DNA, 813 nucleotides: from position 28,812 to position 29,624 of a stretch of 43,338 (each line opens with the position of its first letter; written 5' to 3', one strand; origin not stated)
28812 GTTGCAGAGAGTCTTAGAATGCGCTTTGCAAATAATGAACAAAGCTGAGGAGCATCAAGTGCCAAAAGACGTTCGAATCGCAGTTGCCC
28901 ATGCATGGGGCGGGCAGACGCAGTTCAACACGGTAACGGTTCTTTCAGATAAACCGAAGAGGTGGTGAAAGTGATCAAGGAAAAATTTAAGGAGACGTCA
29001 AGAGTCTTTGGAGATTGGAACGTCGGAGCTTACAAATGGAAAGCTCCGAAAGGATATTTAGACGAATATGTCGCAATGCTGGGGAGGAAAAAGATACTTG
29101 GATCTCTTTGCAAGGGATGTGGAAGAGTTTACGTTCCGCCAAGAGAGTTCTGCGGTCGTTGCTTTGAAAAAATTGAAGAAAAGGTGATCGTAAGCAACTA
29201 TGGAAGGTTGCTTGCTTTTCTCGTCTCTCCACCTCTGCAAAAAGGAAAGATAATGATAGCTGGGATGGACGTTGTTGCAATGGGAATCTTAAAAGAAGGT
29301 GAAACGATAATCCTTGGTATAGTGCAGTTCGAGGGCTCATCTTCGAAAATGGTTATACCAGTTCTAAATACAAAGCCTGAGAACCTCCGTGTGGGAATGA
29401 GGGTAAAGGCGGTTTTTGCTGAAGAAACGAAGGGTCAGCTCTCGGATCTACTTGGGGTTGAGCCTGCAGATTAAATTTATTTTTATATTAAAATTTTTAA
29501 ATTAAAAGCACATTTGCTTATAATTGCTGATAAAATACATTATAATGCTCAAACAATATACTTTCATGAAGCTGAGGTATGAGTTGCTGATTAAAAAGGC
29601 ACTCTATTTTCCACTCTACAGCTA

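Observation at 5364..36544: Candidate new pathway: hydration, retro-aldol cleavage and ketone carboxylation to bypass blocked beta-oxidation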

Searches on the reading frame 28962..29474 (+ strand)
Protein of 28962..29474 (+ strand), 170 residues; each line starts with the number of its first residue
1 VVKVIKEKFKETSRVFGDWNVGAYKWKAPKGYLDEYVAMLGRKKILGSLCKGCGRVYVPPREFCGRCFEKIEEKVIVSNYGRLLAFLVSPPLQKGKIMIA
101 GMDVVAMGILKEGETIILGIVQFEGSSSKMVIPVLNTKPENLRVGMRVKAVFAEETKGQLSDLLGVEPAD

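Call 5: search_protein_families(library=pfam, proteins=[window:28962-29474:+], max_evalue=0.00001)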
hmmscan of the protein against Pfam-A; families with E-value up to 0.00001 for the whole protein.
window:28962-29474:+ (170 aa): 1 family
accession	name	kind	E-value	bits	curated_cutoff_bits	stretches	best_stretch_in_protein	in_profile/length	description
PF12172.15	zf-ChsH2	-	1.3e-08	34.9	23.2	1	44-69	8-33/37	ChsH2, rubredoxin-like zinc ribbon domain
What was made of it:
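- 28962..29474 (+): DUF35 protein 2b. PF12172, E=1.3e-8 (call 5).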

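Call 7: search_protein_families(library=ncbifam, proteins=[window:28962-29474:+], max_evalue=0.001)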
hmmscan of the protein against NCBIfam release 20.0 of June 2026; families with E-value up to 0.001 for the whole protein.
window:28962-29474:+ (170 aa): 0 families
